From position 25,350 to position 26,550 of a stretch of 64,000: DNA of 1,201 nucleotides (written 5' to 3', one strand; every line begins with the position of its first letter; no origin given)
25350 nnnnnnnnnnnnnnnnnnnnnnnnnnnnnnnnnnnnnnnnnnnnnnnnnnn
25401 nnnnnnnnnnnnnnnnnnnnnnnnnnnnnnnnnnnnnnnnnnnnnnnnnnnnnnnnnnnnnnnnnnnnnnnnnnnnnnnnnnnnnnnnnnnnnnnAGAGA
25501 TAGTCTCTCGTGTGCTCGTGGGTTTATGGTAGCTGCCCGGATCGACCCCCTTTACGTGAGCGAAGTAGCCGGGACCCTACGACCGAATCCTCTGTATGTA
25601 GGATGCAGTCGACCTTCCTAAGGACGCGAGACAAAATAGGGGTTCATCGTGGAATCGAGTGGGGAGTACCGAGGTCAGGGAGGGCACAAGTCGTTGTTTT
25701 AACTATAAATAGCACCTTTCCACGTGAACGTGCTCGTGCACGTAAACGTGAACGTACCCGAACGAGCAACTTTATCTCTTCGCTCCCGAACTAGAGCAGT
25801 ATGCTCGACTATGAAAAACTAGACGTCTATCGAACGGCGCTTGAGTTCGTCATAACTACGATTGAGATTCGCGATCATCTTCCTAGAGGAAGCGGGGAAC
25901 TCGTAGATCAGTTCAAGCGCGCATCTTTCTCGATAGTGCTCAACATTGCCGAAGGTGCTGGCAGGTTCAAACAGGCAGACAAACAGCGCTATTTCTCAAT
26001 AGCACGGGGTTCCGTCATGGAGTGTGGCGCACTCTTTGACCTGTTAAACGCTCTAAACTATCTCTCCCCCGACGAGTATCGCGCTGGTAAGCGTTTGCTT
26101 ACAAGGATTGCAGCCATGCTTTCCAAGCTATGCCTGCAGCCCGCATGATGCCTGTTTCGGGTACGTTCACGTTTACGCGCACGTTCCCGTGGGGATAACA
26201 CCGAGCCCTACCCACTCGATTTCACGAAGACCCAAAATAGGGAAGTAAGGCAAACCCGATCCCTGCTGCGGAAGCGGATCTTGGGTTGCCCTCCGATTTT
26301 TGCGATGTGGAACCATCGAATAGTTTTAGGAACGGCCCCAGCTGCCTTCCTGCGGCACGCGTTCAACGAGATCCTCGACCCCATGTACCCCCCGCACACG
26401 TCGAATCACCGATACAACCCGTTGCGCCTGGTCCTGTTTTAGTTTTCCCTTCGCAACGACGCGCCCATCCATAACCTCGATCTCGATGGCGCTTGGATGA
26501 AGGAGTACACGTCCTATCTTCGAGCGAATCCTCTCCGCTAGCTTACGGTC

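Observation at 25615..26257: Four-helix-bundle (rRNA-IVS-protein / Avd-like) gene in the loop of a two-tier inverted repeat, with no rRNA nearby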

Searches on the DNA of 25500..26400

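Call 89: search_rna_families(source=window, start=25500, end=26400, threshold=evalue, max_evalue=1)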
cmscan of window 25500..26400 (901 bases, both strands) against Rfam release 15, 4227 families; matches with E-value up to 1: 0.
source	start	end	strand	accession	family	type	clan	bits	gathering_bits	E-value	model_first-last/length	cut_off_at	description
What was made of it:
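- Checked: Nothing matches at E<=1 in 25500-26400 (call 89).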
